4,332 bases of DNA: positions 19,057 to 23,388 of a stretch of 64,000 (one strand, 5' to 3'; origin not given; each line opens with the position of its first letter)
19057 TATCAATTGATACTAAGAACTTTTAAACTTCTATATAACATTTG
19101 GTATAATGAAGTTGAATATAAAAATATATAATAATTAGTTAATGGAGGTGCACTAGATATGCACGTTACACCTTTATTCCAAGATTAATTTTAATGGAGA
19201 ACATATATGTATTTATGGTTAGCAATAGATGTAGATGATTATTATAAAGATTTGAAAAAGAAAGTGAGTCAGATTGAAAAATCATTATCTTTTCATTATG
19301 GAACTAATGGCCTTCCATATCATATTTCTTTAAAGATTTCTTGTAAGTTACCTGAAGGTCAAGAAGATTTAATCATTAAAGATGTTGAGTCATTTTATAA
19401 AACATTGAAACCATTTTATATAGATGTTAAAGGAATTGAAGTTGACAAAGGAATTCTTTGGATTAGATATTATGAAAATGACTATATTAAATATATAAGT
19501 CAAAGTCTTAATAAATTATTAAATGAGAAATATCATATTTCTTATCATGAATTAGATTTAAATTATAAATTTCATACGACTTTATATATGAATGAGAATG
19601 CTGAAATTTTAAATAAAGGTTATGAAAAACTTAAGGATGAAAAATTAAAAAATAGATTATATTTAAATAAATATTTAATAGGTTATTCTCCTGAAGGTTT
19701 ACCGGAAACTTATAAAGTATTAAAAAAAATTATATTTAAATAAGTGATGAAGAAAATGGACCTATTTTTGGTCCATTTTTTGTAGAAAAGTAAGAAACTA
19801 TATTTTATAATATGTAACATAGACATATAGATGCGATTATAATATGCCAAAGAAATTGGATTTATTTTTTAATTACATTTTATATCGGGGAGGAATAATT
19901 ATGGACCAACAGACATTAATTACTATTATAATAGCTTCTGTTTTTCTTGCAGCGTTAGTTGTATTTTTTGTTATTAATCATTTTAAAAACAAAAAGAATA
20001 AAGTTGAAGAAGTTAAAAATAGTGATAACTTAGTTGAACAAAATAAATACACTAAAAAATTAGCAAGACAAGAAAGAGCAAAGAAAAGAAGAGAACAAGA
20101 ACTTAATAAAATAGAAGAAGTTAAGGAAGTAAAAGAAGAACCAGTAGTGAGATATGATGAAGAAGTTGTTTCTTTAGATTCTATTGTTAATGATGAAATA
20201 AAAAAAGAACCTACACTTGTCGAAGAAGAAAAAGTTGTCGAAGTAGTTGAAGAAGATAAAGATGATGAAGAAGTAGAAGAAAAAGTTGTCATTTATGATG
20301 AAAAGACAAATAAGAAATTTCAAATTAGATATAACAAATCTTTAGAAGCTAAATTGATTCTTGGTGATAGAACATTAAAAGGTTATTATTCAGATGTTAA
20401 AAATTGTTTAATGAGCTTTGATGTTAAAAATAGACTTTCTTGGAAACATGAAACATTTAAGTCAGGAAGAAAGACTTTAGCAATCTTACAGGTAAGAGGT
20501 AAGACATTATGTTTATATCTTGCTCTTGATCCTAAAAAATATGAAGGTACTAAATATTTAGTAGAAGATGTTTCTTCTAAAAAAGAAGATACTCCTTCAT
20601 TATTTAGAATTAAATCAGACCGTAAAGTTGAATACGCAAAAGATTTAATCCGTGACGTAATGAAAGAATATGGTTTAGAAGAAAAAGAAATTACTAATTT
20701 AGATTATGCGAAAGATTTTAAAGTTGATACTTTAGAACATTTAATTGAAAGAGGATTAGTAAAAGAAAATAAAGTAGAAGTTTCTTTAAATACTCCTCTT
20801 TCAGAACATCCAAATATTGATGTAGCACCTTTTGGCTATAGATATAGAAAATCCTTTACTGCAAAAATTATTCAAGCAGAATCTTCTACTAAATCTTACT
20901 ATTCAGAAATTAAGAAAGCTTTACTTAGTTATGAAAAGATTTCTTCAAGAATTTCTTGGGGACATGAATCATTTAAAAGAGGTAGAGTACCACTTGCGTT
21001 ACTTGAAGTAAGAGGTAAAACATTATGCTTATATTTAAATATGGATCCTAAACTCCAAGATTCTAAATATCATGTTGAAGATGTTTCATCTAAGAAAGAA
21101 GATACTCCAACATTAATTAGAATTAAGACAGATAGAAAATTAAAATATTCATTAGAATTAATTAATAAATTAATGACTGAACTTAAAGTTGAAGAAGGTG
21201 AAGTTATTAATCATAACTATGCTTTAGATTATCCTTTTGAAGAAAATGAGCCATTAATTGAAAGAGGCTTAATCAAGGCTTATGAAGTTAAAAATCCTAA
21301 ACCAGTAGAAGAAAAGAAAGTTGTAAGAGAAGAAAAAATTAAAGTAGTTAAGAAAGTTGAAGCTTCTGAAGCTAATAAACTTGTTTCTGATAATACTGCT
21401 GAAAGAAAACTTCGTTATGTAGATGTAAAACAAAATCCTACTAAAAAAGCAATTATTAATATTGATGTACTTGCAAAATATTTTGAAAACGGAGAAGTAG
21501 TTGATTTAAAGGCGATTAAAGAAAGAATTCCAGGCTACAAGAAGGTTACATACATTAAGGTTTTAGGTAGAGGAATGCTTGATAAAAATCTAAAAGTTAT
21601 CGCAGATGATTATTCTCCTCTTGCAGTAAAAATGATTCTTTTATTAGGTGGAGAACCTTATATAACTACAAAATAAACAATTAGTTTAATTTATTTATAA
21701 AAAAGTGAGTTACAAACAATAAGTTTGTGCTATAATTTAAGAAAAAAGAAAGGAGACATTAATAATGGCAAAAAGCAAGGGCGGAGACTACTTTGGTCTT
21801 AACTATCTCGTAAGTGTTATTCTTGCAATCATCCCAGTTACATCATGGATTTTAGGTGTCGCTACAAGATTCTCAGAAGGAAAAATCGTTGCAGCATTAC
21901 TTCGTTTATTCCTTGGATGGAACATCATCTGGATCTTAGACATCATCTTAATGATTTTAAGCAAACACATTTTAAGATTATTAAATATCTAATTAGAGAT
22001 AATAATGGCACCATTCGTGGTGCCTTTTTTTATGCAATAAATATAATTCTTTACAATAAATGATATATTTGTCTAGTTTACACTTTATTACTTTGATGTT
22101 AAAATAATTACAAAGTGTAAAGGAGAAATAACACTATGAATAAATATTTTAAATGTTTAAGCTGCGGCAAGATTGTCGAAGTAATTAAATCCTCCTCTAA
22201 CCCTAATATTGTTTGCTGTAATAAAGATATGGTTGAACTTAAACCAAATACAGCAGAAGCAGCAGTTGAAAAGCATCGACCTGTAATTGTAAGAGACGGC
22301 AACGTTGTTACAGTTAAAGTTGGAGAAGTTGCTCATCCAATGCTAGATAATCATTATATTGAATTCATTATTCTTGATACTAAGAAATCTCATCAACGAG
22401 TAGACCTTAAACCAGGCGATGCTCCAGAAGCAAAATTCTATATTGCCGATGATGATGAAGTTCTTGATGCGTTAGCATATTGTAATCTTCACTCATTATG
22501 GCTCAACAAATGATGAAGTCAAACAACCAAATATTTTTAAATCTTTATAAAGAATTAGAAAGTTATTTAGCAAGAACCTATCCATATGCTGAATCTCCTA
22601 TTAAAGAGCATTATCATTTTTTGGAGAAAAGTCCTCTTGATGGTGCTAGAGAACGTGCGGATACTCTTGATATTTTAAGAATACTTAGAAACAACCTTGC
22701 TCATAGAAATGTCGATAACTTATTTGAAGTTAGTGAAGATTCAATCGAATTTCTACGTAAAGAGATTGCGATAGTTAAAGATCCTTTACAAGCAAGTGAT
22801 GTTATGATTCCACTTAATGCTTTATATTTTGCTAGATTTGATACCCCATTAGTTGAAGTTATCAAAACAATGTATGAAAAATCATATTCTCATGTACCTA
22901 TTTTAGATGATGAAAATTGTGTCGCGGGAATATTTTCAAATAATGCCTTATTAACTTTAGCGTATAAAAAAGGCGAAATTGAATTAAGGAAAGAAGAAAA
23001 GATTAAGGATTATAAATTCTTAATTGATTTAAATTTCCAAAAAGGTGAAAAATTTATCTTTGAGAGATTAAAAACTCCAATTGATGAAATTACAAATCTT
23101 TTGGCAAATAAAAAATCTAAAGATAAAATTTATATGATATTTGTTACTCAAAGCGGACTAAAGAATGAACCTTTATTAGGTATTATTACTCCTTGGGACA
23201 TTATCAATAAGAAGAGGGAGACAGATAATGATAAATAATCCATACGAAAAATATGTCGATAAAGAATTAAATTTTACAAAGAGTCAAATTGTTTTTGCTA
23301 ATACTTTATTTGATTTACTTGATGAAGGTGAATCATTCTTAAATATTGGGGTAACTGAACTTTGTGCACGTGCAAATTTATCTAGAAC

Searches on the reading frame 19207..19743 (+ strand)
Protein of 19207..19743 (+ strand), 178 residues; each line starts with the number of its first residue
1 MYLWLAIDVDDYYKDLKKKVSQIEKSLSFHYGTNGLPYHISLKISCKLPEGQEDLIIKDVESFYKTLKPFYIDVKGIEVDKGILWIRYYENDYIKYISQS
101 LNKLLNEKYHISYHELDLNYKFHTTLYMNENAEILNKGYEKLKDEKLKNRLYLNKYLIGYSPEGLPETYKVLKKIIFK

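Call 117: search_protein_families(library=pfam, proteins=[window:19207-19743:+], max_evalue=0.001)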
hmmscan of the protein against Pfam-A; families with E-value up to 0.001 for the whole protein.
window:19207-19743:+ (178 aa): 1 family
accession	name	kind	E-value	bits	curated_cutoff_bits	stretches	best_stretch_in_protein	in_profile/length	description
PF13563.12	2_5_RNA_ligase2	-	0.00041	20.8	27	1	20-147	9-134/152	2'-5' RNA ligase superfamily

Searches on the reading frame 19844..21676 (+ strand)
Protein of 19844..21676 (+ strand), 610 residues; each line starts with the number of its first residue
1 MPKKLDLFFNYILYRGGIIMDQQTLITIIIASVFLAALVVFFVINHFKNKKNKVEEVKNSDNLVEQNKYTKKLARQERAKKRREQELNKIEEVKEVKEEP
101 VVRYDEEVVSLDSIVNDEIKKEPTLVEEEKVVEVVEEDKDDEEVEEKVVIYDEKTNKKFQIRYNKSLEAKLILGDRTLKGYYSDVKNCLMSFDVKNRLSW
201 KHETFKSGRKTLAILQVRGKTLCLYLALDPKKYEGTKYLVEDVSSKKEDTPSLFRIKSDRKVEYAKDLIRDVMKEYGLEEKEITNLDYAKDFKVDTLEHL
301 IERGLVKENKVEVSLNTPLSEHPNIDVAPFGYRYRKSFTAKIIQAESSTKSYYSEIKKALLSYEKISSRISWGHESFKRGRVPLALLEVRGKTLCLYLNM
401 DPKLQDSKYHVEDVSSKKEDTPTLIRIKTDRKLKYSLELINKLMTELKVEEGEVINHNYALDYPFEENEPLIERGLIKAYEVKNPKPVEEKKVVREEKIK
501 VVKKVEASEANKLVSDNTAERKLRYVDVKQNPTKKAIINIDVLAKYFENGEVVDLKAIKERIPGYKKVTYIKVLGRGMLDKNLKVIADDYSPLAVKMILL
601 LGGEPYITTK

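Call 117: search_protein_families(library=pfam, proteins=[window:19844-21676:+], max_evalue=0.001)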
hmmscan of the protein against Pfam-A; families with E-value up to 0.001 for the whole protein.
window:19844-21676:+ (610 aa): 1 family
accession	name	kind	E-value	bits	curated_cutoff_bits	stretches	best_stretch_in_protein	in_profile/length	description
PF00828.25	Ribosomal_L27A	-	3.8e-07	30.9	21.5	1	537-604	1-70/72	Ribosomal proteins 50S-L15, 50S-L18e, 60S-L27A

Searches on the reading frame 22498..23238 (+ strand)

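Call 117: search_protein_families(library=pfam, proteins=[window:22498-23238:+], max_evalue=0.001)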
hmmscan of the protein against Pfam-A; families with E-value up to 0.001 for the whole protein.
window:22498-23238:+ (246 aa): 1 family
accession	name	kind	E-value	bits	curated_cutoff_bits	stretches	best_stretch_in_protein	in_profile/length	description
PF00571.33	CBS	-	2.3e-10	41.1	24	1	100-152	2-52/57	CBS domain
